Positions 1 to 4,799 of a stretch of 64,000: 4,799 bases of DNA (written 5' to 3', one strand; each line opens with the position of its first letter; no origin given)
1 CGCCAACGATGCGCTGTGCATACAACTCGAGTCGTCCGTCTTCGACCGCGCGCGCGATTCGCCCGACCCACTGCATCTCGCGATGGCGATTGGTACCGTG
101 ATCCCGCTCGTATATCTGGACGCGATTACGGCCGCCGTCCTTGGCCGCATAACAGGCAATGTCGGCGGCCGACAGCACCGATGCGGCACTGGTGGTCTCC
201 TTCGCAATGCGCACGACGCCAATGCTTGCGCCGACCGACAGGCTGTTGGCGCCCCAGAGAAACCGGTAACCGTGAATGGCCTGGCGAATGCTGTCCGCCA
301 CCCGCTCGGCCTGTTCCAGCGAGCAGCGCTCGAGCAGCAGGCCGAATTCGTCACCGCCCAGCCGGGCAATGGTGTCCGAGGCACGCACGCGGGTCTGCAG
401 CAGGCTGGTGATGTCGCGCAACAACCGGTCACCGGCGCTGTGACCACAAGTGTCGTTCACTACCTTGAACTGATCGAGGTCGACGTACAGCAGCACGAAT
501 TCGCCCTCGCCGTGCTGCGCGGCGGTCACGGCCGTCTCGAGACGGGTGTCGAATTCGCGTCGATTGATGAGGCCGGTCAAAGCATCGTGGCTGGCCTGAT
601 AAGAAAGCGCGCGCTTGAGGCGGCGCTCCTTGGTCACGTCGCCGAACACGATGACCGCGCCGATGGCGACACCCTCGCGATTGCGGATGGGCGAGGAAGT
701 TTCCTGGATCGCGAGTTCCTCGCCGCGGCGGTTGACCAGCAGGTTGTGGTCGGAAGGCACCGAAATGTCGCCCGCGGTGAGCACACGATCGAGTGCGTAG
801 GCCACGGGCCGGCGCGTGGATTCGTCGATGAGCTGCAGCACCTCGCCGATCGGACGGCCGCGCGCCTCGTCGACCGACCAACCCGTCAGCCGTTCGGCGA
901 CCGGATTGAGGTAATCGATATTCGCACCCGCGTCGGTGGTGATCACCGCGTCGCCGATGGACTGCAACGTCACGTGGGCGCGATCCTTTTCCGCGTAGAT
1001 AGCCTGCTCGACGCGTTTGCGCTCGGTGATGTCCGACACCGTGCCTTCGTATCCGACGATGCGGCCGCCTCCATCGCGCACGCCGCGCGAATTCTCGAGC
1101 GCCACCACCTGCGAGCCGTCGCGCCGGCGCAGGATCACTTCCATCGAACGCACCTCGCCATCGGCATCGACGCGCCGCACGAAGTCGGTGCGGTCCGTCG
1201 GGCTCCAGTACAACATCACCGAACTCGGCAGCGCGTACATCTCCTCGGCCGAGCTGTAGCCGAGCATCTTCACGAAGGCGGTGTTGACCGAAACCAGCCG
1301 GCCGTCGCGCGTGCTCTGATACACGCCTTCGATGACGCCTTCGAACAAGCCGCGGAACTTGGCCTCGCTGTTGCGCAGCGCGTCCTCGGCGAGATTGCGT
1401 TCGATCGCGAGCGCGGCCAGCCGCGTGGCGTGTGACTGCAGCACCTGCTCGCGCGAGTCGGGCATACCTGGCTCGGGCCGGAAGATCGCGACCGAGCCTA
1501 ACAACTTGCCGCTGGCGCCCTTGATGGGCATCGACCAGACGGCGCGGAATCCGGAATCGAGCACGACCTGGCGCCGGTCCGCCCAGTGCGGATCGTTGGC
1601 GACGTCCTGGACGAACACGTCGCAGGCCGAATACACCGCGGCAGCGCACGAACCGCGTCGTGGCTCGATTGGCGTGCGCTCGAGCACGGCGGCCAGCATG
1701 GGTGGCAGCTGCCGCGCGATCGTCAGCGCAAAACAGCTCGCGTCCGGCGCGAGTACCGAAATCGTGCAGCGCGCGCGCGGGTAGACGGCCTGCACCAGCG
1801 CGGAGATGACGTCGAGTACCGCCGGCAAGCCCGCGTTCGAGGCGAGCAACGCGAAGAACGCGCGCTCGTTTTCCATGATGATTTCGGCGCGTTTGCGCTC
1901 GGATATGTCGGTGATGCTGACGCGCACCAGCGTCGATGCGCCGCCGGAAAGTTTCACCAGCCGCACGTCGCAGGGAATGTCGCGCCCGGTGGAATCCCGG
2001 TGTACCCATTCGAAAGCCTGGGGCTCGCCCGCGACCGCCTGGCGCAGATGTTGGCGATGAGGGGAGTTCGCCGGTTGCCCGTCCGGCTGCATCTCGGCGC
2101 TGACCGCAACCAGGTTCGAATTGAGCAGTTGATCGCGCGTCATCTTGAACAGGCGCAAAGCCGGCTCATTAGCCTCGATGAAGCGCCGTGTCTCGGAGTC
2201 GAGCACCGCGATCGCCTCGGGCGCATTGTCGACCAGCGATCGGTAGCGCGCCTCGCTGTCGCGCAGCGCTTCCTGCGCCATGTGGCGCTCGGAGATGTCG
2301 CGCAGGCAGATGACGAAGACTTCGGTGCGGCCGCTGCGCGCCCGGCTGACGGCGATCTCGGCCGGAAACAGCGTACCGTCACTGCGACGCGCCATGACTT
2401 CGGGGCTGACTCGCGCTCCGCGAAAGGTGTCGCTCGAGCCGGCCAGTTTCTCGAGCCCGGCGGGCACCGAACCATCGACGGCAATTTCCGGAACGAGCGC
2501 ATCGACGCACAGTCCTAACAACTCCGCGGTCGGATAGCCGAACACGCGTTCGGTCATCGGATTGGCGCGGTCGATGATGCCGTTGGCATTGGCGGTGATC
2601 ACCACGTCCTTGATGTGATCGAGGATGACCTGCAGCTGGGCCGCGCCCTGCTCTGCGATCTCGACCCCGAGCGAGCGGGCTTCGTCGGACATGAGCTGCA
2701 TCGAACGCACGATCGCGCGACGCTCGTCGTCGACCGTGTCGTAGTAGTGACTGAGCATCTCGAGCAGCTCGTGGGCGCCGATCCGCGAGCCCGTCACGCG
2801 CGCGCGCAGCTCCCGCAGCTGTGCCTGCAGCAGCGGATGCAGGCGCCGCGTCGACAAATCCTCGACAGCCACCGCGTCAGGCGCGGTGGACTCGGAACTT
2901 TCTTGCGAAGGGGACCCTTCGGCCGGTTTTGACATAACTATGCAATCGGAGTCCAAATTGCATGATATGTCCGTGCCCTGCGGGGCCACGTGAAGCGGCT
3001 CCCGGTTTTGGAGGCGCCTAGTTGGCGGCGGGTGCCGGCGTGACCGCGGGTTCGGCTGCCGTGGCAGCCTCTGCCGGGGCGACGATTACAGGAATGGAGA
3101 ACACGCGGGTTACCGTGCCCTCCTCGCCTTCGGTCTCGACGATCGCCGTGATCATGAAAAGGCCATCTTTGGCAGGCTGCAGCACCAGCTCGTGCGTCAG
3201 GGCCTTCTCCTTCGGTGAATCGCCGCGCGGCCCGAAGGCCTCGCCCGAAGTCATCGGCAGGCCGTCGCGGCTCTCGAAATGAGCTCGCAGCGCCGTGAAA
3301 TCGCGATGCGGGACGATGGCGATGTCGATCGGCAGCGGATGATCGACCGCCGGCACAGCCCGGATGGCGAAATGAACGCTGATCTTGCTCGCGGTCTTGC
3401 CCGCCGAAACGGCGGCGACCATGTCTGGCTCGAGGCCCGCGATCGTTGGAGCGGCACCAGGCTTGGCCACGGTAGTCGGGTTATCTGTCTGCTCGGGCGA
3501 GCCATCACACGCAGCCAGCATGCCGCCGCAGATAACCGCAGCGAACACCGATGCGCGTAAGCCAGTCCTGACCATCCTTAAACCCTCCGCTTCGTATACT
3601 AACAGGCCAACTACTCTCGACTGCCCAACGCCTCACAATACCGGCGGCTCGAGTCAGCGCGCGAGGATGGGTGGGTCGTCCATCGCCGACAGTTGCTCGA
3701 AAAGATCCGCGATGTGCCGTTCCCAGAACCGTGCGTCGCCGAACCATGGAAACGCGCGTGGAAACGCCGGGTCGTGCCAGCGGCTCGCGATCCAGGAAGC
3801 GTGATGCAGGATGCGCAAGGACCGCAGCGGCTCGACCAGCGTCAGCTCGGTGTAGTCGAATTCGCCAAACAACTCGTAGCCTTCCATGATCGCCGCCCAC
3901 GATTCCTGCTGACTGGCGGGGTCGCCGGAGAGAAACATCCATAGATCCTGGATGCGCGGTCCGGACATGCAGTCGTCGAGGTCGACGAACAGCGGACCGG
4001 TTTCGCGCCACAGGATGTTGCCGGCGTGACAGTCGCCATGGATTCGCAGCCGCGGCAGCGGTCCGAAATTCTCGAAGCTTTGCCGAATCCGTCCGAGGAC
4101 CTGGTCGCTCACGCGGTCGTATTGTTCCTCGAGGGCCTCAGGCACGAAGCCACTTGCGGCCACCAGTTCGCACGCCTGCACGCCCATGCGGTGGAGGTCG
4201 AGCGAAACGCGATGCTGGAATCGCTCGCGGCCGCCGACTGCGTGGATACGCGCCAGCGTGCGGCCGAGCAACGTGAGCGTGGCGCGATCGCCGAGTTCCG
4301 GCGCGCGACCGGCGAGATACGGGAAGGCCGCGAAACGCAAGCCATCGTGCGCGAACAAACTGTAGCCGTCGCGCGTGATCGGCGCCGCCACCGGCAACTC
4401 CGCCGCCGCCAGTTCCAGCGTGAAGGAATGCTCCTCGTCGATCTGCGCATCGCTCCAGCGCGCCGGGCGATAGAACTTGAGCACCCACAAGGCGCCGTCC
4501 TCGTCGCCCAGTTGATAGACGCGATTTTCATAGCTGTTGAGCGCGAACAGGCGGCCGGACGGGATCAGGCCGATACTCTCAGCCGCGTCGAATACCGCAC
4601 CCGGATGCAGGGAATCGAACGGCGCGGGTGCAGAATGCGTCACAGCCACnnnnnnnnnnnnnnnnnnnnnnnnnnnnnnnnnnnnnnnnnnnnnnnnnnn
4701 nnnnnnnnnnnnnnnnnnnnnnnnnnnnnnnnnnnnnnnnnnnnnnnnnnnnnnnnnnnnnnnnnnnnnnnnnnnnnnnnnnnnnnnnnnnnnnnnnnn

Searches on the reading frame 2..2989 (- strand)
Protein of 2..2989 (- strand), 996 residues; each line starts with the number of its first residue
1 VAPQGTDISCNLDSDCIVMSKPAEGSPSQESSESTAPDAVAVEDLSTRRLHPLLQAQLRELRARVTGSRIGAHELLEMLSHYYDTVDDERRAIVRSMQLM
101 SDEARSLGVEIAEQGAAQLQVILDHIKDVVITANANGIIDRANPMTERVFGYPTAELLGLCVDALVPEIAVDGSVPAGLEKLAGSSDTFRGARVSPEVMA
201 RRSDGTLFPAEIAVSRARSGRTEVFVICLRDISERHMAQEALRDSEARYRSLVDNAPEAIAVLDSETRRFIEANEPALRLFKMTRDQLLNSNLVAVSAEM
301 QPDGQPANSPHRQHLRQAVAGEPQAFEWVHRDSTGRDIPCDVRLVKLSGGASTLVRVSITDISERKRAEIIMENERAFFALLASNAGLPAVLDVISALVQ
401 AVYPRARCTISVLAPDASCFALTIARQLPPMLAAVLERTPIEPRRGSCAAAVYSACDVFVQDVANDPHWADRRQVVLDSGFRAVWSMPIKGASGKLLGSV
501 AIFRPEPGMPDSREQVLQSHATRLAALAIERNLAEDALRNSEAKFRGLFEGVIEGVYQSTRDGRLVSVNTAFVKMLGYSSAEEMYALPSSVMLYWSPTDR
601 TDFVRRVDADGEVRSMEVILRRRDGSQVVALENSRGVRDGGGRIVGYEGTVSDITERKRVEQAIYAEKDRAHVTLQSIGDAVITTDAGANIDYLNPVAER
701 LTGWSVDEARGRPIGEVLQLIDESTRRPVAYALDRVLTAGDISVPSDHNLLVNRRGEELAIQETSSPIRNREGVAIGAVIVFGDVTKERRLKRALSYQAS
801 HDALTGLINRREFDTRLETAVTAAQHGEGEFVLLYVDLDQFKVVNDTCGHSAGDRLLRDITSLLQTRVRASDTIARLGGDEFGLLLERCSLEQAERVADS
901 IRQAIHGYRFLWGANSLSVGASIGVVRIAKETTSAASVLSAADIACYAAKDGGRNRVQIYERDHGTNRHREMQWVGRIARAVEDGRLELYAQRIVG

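Call 12: search_protein_families(library=ncbifam, proteins=[window:2-2989:-], max_evalue=0.00001)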
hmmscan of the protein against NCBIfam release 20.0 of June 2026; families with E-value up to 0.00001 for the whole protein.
window:2-2989:- (996 aa): 36 families (the best 25 are shown)
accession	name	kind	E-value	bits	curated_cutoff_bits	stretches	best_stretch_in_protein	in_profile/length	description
NF007298.0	PRK09776.1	equivalog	1.1e-126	424.3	1135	1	635-991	521-878/1111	diguanylate cyclase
TIGR00229.1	sensory_box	domain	6e-63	210.6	22.9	4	539-663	1-125/126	PAS domain S-box protein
NF045675.1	PhdiestaseDibA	equivalog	2.1e-59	201.5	980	2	671-994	80-398/623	phosphodiesterase DibA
NF053781.1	cdiGMPphdstlr2612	equivalog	5.6e-55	186.6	1600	1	531-993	575-1035/1268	Tlr1612 family c-di-GMP phosphodiesterase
TIGR00254.1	GGDEF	domain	4.3e-43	146.9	37.4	1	796-959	2-166/168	diguanylate cyclase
NF007423.1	PRK09966.1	equivalog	2.2e-42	145.3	325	1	792-950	232-390/390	diguanylate cyclase DgcN/YfiN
NF038266.1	diguan_SiaD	equivalog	4.1e-42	144.3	290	1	789-957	84-252/252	biofilm regulation diguanylate cyclase SiaD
NF008467.0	PRK11359.1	equivalog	1.4e-41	142.4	857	2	800-992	377-563/800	oxygen-sensing cyclic-di-GMP phosphodiesterase DosP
NF007135.0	PRK09581.1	equivalog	3.4e-40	138.2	474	1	798-958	291-453/457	PleD family two-component system response regulator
NF007380.0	PRK09894.1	equivalog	6.9e-39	133.9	256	1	792-964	121-291/296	diguanylate cyclase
NF007474.0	PRK10060.1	equivalog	1.1e-38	132.9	782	1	781-993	218-428/663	cyclic di-GMP phosphodiesterase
NF011955.1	PRK15426.1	equivalog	2.6e-31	108.4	408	1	789-961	388-562/564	cellulose biosynthesis regulator diguanylate cyclase DgcQ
NF051473.1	DigCycDgcsShew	equivalog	3.1e-31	108.9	400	1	794-959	130-290/291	diguanylate cyclase DgcS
NF041606.1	dguan_cyc_DgcA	equivalog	4.3e-31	108.1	370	1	798-959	177-338/340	diguanylate cyclase DgcA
NF047872.1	GGDEF_GdpS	equivalog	8.9e-31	107.4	400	1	774-958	162-348/355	GGDEF domain-containing protein GdpS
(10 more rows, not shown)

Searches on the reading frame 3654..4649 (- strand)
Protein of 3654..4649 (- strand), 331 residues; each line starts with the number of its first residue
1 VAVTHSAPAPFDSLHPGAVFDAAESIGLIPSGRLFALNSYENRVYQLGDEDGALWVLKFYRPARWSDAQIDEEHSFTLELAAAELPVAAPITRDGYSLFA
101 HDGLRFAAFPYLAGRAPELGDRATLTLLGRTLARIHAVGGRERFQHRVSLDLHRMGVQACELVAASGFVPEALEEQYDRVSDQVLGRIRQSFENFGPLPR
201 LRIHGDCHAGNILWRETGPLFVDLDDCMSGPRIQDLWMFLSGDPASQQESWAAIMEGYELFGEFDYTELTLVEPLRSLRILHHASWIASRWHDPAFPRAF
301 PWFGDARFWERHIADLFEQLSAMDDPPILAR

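Call 12: search_protein_families(library=ncbifam, proteins=[window:3654-4649:-], max_evalue=0.00001)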
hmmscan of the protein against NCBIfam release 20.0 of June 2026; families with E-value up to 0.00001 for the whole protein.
window:3654-4649:- (331 aa): 2 families
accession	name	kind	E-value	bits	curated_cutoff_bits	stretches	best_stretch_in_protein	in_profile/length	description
NF008738.0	PRK11768.1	equivalog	4.6e-129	430.5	194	1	6-328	4-324/327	serine/threonine protein kinase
NF003558.0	PRK05231.1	equivalog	1.1e-07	31.1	271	1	42-217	36-204/322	homoserine kinase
